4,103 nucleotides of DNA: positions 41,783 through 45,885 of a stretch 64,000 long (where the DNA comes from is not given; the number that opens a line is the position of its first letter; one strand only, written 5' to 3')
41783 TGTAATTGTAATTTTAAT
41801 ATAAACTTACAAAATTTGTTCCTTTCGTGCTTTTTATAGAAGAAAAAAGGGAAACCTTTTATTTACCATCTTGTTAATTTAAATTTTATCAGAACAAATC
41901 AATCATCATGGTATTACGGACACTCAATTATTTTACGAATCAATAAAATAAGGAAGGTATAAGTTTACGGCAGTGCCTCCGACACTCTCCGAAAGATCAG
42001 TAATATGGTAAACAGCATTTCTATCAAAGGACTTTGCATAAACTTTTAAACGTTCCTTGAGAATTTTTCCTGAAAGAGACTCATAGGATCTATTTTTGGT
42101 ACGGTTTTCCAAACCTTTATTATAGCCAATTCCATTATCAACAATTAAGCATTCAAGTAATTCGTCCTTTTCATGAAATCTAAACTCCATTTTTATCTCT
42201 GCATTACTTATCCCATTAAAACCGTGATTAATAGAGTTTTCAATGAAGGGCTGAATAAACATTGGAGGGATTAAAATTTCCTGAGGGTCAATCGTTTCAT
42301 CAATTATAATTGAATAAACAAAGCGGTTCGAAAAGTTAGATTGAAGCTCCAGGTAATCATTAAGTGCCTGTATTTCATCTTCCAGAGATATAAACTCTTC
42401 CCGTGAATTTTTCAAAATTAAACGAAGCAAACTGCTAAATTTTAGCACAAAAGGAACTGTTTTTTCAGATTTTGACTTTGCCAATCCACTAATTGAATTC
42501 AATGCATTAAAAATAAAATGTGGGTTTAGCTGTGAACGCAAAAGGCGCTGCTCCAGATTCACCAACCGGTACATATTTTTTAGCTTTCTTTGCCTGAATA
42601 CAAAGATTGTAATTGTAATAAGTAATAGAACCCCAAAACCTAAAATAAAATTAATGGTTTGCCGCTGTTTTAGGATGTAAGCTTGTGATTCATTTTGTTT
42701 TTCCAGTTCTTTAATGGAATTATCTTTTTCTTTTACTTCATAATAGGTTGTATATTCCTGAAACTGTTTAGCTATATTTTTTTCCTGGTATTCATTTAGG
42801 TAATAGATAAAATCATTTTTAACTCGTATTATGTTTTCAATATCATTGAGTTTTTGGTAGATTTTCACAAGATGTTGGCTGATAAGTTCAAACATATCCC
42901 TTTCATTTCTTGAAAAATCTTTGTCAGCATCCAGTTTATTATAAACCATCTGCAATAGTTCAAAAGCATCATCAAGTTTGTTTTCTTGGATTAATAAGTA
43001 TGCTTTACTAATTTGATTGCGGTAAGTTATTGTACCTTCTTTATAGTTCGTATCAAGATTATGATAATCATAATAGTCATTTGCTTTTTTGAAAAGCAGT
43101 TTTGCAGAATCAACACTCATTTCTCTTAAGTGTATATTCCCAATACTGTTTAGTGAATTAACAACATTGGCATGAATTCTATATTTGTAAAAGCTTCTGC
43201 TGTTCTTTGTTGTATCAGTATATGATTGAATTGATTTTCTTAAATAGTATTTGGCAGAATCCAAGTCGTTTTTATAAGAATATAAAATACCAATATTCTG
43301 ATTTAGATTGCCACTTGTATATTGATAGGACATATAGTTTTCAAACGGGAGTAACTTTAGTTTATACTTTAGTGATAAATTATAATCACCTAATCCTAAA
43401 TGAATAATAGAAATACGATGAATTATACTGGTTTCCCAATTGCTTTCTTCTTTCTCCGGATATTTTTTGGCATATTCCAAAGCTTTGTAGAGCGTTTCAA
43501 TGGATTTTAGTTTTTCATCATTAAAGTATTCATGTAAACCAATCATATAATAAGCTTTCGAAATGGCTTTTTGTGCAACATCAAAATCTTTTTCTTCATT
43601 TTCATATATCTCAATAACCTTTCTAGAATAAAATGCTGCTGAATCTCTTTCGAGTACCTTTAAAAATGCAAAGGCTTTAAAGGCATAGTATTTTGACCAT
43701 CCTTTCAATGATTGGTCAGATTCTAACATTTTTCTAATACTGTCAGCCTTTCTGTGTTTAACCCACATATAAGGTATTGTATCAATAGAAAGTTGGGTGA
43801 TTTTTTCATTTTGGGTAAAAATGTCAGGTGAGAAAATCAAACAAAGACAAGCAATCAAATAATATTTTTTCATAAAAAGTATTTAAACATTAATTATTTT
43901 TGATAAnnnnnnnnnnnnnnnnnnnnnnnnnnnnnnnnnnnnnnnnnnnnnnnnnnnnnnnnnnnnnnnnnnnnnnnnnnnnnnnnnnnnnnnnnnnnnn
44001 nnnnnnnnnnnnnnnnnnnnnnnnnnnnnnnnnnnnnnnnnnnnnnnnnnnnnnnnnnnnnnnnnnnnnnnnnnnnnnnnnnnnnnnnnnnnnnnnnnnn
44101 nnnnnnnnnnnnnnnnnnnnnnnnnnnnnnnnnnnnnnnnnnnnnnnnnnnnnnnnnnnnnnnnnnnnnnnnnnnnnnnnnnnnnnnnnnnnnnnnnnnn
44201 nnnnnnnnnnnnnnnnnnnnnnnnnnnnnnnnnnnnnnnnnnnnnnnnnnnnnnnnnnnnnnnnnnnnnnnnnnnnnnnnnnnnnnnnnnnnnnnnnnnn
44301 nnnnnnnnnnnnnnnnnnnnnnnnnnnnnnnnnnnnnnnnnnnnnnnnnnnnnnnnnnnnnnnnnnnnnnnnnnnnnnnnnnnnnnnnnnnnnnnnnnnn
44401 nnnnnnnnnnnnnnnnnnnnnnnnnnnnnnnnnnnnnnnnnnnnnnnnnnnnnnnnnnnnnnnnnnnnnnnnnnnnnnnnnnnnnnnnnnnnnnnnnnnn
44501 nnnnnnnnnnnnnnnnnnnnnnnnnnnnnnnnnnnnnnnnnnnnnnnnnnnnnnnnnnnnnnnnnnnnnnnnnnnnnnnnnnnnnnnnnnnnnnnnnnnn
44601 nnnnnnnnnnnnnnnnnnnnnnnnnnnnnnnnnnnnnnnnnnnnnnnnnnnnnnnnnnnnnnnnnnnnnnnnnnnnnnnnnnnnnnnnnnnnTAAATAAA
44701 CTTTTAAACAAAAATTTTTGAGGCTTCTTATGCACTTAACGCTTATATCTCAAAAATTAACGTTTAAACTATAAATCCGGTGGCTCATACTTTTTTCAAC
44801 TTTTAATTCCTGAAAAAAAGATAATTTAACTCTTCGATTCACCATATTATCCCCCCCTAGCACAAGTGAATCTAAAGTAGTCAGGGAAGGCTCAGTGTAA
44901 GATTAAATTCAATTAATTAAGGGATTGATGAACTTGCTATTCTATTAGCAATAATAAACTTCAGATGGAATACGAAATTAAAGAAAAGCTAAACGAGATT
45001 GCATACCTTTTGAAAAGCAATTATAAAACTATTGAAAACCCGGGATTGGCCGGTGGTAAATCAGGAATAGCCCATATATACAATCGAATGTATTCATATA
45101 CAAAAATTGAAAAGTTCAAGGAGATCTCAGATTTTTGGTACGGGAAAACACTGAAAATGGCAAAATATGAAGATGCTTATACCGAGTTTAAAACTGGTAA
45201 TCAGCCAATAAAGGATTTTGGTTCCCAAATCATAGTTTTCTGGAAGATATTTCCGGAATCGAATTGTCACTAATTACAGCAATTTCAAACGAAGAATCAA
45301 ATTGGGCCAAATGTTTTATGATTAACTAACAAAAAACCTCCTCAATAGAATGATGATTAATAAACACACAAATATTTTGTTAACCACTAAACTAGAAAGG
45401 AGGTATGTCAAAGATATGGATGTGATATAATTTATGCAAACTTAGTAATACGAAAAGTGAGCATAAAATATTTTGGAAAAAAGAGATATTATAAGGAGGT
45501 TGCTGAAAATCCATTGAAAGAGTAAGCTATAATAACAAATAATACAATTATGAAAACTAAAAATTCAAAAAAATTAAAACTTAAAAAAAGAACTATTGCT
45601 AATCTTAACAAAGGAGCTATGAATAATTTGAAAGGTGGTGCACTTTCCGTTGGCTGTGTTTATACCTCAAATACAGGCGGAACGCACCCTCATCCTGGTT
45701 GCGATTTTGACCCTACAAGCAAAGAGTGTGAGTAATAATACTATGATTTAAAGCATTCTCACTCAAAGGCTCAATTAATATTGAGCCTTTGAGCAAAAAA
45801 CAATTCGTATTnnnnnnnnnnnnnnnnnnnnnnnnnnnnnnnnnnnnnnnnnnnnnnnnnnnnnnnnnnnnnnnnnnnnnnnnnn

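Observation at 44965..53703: Complete Bacteroidota-type class I lanthipeptide gene cluster with a split LanB and an unrecognised product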

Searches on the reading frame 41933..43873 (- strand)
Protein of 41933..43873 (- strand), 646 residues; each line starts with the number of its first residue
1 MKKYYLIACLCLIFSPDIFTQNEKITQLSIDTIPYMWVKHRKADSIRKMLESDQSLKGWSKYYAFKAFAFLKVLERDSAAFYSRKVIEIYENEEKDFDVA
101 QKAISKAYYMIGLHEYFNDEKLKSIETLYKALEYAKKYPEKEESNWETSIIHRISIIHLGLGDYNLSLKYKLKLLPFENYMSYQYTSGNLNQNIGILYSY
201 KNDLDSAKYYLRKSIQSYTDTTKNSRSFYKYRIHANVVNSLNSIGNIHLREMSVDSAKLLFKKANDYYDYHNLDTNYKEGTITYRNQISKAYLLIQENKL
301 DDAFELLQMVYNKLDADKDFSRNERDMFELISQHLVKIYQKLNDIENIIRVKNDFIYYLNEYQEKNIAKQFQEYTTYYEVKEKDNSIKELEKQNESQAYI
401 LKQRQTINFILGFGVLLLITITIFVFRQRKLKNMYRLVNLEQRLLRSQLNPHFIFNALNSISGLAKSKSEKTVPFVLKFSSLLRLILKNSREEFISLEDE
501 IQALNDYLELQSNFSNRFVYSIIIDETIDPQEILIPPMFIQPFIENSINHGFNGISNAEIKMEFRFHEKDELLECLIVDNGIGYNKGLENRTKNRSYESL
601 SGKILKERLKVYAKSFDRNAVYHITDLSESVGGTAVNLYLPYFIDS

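Call 3: search_protein_families(library=pfam, proteins=[window:41933-43873:-], max_evalue=0.01)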
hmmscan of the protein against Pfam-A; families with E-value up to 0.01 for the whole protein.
window:41933-43873:- (646 aa): 2 families
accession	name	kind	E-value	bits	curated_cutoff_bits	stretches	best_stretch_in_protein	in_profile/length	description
PF06580.19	His_kinase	-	1.9e-20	73.3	25.2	1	441-512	2-74/81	Histidine kinase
PF13424.12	TPR_12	-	8.2e-05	23.2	30.1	0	152-219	7-76/77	Tetratricopeptide repeat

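Call 4: search_protein_families(library=ncbifam, proteins=[window:41933-43873:-], max_evalue=0.01)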
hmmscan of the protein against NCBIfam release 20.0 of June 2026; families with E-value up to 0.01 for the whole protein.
window:41933-43873:- (646 aa): 0 families

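Call 45: find_homologous_proteins(query=window:41933-43870:-, max_evalue=1e-30)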
Query window:41933-43870:- (645 aa): 512 proteins with E <= 1e-30 among 8000 candidates; the best 120 are listed.
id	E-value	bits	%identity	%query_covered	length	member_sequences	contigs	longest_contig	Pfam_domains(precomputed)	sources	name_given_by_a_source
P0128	0.0e+0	1410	100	100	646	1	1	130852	PF06580.20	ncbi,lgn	-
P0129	3.7e-205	701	54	99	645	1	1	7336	PF00515.35,PF13424.13,PF06580.20,PF07719.24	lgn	-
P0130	7.7e-198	677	52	100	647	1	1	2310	PF13424.13,PF06580.20,PF07719.24,PF13374.13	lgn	-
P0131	1.1e-139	485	42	97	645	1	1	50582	PF13424.13,PF06580.20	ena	-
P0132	2.6e-131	458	39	99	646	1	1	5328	PF13424.13,PF06580.20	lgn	-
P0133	6.9e-125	436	39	99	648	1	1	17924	PF00515.35,PF13424.13,PF06580.20,PF13181.13,PF07719.24,PF13374.13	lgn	-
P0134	2.1e-115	405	38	99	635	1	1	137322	PF00515.35,PF13424.13,PF06580.20,PF13181.13,PF07719.24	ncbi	-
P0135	2.0e-113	399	39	97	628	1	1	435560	PF13424.13,PF06580.20,PF07719.24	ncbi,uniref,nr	ncbi:tetratricopeptide repeat-containing sensor histidine kinase [Aquimarina sp. 2201CG14-23]|uniref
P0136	1.2e-112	396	39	99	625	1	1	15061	PF00515.35,PF13424.13,PF06580.20,PF07719.24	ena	-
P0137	3.3e-112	394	40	93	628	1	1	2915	PF13424.13,PF06580.20,PF13181.13,PF07719.24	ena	-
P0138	3.3e-112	394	36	96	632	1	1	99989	PF00515.35,PF13424.13,PF06580.20,PF13374.13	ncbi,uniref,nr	ncbi:tetratricopeptide repeat-containing sensor histidine kinase [Aquimarina litoralis]|uniref:tetra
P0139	1.0e-110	390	38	97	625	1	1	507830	PF00515.35,PF13424.13,PF06580.20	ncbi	ncbi:histidine kinase [Aquimarina sp. M1]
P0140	5.5e-110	387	37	97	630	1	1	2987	PF00515.35,PF13424.13,PF06580.20,PF07719.24,PF13374.13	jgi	-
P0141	1.4e-109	386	38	100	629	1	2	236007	PF06580.20,PF07719.24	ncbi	-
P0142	1.5e-109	386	37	98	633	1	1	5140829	PF00515.35,PF13424.13,PF06580.20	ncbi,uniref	ncbi:histidine kinase [Aquimarina sp. SS2-1]|uniref:tetratricopeptide repeat-containing sensor histi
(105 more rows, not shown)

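Call 46: find_encoding_contigs(protein=P0129, flank=10000, max_places=2)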
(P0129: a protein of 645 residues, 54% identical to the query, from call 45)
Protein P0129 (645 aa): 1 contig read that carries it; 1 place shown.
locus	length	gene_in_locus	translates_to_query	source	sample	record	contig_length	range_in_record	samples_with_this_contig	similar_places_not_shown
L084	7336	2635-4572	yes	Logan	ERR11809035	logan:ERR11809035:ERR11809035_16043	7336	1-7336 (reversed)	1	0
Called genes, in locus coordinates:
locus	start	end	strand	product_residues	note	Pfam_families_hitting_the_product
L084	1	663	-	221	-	?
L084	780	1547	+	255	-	PF03372:Exo_endo_phos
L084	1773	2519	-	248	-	PF00072:Response_reg, PF04397:LytTR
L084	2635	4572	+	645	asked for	PF00515:TPR_1 (faint), PF07719:TPR_2 (faint), PF13424:TPR_12 (faint), PF06580:His_kinase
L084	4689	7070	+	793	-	PF12704:MacB_PCD, PF02687:FtsX, PF12704:MacB_PCD (weak), PF02687:FtsX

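Call 47: find_encoding_contigs(protein=P0131, flank=10000, max_places=2)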
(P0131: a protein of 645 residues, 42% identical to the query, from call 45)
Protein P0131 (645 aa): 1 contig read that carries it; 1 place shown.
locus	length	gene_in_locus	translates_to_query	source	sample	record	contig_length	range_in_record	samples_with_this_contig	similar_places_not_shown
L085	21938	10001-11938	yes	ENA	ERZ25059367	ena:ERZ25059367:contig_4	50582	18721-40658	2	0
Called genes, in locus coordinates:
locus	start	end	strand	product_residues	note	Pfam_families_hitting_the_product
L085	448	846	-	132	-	-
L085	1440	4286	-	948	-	PF00675:Peptidase_M16, PF05193:Peptidase_M16_C, PF00675:Peptidase_M16, PF05193:Peptidase_M16_C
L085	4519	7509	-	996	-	PF02811:PHP, PF07733:DNA_pol3_alpha, PF17657:DNA_pol3_finger, PF14579:HHH_6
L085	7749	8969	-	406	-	PF00817:IMS, PF11799:IMS_C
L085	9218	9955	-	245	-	PF00072:Response_reg, PF04397:LytTR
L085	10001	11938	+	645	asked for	PF13424:TPR_12 (faint), PF06580:His_kinase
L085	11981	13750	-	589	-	PF07992:Pyr_redox_2 (faint), PF01266:DAO (weak), PF03486:HI0933_like (faint), PF13450:NAD_binding_8, PF13454:NAD_binding_9 (faint), PF01593:Amino_oxidase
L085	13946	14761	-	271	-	PF00892:EamA, PF05653:Mg_trans_NIPA (faint), PF00892:EamA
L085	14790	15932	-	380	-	PF02771:Acyl-CoA_dh_N, PF02770:Acyl-CoA_dh_M, PF00441:Acyl-CoA_dh_1, PF08028:Acyl-CoA_dh_2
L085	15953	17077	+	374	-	PF03702:AnmK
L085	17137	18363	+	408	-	PF02812:ELFV_dehydrog_N, PF00208:ELFV_dehydrog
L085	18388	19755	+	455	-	PF03600:CitMHS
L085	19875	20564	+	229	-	PF01618:MotA_ExbB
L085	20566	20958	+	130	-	PF02472:ExbD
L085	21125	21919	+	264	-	-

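Call 48: find_encoding_contigs(protein=P0133, flank=10000, max_places=2)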
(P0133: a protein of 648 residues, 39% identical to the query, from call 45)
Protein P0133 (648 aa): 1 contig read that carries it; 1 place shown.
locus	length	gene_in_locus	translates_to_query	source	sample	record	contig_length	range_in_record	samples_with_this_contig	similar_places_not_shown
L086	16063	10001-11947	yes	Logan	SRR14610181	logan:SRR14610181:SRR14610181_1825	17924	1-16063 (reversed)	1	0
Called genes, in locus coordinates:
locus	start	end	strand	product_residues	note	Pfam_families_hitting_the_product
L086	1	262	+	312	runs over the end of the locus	PF00589:Phage_integrase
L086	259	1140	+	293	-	PF02899:Phage_int_SAM_1 (weak), PF13495:Phage_int_SAM_4, PF00589:Phage_integrase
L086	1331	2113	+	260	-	-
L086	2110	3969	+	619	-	PF06508:QueC (weak), PF18742:DpnII-MboI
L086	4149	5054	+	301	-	-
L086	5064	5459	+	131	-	-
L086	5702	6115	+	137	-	-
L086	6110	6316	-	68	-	-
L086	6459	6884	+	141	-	-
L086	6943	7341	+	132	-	-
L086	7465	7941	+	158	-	-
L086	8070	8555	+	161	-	-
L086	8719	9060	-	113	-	-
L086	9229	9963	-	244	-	PF00072:Response_reg, PF04397:LytTR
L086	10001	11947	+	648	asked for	PF00515:TPR_1 (faint), PF07719:TPR_2 (faint), PF13374:TPR_10 (faint), PF13424:TPR_12 (faint), PF13181:TPR_8 (weak), PF06580:His_kinase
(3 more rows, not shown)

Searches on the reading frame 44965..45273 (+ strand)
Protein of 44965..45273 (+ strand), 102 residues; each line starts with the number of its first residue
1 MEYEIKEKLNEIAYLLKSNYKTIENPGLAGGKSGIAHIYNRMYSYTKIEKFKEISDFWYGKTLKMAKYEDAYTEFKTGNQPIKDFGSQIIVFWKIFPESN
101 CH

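Call 3: search_protein_families(library=pfam, proteins=[window:44965-45273:+], max_evalue=0.01)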
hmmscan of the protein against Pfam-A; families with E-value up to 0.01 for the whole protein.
window:44965-45273:+ (102 aa): 1 family
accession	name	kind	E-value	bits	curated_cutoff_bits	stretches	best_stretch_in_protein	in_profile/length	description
PF05147.19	LANC_like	-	7.4e-05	21.9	23.2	1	4-56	243-295/350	Lanthionine synthetase C-like protein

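Call 4: search_protein_families(library=ncbifam, proteins=[window:44965-45273:+], max_evalue=0.01)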
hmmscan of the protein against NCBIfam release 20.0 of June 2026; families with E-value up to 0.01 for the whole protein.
window:44965-45273:+ (102 aa): 0 families

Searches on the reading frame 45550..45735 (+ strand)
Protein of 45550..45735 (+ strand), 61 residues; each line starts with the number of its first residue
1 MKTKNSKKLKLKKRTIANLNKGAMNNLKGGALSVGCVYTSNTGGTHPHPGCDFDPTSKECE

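Call 3: search_protein_families(library=pfam, proteins=[window:45550-45735:+], max_evalue=0.01)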
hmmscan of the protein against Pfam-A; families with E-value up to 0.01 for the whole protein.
window:45550-45735:+ (61 aa): 0 families

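Call 4: search_protein_families(library=ncbifam, proteins=[window:45550-45735:+], max_evalue=0.01)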
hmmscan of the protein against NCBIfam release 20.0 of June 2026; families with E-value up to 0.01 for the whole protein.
window:45550-45735:+ (61 aa): 2 families
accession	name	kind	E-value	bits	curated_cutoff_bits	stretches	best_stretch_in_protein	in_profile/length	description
NF038153.1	lant_leader_L1a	domain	8.3e-07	29.1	22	1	1-30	1-32/32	class I lanthipeptide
TIGR04149.1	GG_sam_targ_CFB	domain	1.6e-06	27.9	25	1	6-43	4-42/43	TIGR04149 family rSAM-modified RiPP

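Call 7: find_homologous_proteins(query=window:45550-45732:+, max_evalue=0.01)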
Query window:45550-45732:+ (61 aa): 1 proteins with E <= 0.01 among 3 candidates.
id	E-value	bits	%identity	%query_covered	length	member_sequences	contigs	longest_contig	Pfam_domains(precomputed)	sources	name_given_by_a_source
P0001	2.1e-34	133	100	100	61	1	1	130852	PF28317.1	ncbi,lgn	-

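Call 9: find_encoding_contigs(protein=P0001, flank=10000, max_places=6)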
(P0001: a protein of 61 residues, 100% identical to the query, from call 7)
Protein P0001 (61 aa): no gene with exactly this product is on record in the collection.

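Call 24: search_protein_representatives(protein=window:45550-45732:+)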
Query: 61 residues. Proteins with E-value up to 0.001 (for the whole library): 6; up to 1e-10: 1; up to 1e-30: 1. The best 6 are listed.
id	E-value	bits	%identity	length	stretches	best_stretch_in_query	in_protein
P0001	6.6e-35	133.2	100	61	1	1-61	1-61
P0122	6.1e-07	45.3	48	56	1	1-54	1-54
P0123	1.0e-05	41.5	43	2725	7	37-59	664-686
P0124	5.3e-05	39.3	49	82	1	1-51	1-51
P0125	8.2e-05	38.7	36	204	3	26-57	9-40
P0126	5.3e-04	36.1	53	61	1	4-56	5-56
